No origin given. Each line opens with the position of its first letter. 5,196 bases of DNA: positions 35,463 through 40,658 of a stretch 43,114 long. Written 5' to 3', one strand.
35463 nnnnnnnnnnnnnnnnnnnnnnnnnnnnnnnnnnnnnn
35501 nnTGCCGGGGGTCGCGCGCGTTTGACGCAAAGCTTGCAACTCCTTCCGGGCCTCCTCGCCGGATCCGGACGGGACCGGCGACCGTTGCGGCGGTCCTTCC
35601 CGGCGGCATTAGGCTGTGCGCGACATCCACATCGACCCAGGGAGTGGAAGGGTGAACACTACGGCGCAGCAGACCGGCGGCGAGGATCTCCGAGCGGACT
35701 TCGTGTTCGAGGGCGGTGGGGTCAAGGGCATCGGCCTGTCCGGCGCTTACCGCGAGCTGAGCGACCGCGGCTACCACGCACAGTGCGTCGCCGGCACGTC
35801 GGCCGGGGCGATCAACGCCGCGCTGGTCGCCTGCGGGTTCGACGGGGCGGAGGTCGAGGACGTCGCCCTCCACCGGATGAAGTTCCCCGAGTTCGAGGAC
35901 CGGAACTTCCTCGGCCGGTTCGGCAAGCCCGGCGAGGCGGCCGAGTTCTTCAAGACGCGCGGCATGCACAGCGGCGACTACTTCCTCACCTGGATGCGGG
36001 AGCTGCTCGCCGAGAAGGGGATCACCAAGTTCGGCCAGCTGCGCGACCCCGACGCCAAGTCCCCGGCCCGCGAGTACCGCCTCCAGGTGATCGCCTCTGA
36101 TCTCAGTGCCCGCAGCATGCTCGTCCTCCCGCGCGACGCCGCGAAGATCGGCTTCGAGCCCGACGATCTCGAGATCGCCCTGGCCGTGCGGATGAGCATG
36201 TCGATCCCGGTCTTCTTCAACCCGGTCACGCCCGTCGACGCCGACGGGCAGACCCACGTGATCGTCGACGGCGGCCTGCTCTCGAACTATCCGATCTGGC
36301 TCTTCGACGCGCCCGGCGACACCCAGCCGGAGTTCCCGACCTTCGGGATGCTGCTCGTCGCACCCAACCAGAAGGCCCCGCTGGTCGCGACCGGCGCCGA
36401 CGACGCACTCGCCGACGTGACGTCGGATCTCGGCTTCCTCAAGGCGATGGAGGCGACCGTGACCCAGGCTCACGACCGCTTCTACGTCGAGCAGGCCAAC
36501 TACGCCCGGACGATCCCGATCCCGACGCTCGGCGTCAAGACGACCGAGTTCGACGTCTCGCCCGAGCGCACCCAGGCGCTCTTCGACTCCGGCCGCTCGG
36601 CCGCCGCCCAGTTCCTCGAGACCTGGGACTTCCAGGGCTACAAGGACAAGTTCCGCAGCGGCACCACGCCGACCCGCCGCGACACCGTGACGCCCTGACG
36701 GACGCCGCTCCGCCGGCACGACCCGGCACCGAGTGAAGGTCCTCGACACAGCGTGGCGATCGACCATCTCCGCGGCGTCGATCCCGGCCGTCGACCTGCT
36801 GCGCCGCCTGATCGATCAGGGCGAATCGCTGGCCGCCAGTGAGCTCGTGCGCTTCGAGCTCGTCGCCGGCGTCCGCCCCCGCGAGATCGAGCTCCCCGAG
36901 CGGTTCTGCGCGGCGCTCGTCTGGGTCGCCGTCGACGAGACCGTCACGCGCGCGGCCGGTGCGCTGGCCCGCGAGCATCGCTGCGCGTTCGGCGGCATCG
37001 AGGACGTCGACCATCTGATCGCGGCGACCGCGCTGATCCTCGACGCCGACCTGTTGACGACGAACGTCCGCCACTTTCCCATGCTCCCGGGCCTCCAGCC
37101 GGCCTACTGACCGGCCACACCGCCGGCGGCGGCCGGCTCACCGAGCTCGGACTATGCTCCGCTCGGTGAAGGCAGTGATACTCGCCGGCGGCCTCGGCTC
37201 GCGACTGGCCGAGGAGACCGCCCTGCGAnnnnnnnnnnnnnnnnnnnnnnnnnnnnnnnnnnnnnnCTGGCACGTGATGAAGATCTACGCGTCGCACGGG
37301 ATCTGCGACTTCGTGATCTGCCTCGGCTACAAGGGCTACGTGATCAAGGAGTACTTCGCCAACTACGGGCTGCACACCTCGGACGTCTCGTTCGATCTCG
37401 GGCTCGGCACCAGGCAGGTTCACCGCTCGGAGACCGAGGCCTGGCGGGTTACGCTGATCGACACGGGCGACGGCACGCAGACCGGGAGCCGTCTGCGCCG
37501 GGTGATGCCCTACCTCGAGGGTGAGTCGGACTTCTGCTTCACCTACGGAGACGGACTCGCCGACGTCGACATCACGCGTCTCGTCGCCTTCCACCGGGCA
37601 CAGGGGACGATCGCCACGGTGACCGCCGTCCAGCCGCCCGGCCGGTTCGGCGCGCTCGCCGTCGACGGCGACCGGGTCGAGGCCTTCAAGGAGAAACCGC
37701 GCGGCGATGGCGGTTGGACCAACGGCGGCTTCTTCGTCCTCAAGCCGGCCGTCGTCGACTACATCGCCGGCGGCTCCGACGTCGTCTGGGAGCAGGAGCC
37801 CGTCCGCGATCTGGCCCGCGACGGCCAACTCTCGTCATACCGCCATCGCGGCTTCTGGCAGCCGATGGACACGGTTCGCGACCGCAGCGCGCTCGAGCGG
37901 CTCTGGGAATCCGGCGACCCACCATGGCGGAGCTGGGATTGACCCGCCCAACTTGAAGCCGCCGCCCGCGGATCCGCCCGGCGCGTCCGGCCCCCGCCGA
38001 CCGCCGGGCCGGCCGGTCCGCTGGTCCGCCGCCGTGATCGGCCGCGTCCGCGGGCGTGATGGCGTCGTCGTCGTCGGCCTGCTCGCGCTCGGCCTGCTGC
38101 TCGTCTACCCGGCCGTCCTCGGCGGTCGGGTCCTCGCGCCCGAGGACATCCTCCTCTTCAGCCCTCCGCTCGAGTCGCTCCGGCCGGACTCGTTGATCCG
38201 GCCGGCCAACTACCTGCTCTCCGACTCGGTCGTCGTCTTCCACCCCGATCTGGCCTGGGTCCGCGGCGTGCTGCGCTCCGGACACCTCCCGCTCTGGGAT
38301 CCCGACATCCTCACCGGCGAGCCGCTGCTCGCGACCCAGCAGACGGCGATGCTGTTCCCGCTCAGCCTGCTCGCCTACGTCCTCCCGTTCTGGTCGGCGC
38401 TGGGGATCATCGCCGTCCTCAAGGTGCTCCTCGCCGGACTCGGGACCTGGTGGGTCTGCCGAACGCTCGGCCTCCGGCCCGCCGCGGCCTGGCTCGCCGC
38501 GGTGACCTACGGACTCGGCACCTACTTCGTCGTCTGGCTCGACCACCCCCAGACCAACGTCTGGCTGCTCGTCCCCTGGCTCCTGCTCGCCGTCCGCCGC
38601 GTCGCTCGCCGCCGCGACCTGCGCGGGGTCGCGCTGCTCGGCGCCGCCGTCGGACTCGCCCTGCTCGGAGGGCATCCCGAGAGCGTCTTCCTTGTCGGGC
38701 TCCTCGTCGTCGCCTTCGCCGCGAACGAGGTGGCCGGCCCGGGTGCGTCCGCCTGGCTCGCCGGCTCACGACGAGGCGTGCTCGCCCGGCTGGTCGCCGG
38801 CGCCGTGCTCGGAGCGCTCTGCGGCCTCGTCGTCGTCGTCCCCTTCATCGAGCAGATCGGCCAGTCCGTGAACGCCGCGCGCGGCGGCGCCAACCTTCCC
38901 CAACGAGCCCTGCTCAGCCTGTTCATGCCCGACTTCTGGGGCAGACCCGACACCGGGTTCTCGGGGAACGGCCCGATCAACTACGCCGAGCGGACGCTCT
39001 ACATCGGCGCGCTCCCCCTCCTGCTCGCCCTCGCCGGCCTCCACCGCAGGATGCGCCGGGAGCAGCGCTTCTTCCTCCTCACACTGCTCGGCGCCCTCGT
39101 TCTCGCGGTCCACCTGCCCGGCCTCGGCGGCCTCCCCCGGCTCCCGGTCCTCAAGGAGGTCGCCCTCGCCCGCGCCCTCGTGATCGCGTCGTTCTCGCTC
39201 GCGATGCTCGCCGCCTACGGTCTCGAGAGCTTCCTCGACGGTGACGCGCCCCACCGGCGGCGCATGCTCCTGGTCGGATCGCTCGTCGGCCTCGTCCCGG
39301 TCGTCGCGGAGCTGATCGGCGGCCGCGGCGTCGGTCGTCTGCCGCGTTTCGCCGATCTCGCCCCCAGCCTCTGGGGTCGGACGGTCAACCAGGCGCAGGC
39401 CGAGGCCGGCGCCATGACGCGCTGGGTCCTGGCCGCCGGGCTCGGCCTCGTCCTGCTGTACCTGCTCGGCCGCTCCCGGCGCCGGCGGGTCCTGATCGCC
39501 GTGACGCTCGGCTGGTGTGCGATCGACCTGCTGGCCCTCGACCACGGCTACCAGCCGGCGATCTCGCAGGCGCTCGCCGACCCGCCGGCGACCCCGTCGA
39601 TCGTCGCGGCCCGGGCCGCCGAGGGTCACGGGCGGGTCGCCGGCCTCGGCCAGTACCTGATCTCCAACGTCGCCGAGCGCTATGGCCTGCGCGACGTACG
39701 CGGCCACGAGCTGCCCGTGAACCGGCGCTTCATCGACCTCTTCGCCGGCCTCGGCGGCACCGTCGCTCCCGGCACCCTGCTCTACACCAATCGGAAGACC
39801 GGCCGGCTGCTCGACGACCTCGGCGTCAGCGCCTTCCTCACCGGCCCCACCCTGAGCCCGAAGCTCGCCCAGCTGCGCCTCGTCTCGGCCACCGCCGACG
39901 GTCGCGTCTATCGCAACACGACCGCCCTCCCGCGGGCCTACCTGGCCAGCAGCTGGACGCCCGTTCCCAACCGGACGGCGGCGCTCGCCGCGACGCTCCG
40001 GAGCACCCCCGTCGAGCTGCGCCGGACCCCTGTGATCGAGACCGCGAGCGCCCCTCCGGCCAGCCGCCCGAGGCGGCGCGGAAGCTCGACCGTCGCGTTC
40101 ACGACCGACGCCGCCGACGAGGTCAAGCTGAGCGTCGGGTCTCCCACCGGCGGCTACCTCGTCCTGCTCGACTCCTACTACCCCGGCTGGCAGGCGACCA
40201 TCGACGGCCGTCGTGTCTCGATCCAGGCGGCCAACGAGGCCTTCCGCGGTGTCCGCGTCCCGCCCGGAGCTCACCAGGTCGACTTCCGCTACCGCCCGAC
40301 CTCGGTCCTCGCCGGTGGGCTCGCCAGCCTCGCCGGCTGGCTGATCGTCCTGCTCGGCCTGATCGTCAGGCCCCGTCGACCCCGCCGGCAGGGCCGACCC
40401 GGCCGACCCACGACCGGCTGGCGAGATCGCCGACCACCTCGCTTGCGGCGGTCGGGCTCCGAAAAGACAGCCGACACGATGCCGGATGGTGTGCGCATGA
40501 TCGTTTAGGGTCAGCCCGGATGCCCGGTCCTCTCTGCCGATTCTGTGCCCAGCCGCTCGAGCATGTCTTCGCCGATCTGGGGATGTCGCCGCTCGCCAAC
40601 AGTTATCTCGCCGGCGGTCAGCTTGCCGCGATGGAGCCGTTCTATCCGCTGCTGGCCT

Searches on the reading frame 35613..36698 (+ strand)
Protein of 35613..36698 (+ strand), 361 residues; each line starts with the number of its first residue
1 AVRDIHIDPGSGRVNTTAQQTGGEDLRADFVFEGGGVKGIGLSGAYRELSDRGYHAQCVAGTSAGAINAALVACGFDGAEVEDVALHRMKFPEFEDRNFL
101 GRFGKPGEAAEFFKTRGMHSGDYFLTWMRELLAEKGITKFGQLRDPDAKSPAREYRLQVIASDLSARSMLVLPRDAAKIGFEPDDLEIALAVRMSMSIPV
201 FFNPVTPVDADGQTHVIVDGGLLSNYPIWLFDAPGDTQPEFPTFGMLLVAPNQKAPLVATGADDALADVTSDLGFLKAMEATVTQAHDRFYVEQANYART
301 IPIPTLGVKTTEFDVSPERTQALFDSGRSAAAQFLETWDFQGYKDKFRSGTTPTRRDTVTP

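Call 62: search_protein_families(library=pfam, proteins=[window:35613-36698:+], max_evalue=0.00001)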
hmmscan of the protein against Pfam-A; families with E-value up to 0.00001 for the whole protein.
window:35613-36698:+ (361 aa): 1 family
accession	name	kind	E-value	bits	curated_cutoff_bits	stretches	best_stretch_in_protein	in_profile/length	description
PF01734.28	Patatin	-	1e-29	104.5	27.7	1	31-231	2-190/191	Patatin-like phospholipase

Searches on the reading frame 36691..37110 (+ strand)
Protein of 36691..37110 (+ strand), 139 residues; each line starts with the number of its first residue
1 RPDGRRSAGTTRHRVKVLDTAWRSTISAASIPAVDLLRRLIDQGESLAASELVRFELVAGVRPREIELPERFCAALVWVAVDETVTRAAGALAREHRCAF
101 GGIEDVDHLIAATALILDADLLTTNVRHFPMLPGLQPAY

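Call 62: search_protein_families(library=pfam, proteins=[window:36691-37110:+], max_evalue=0.00001)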
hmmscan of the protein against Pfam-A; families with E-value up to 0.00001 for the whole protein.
window:36691-37110:+ (139 aa): 1 family
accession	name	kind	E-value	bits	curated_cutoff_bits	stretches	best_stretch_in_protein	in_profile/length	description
PF01850.27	PIN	-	1.1e-06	29.7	23.6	1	32-126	16-112/120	PIN domain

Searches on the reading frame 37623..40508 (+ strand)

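Call 62: search_protein_families(library=pfam, proteins=[window:37623-40508:+], max_evalue=0.00001)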
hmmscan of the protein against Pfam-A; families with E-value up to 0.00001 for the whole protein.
window:37623-40508:+ (961 aa): 1 family
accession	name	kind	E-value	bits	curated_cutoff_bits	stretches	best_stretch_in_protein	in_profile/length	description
PF09586.16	YfhO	-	1.5e-17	63.8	28.5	2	833-898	765-831/835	Bacterial membrane protein YfhO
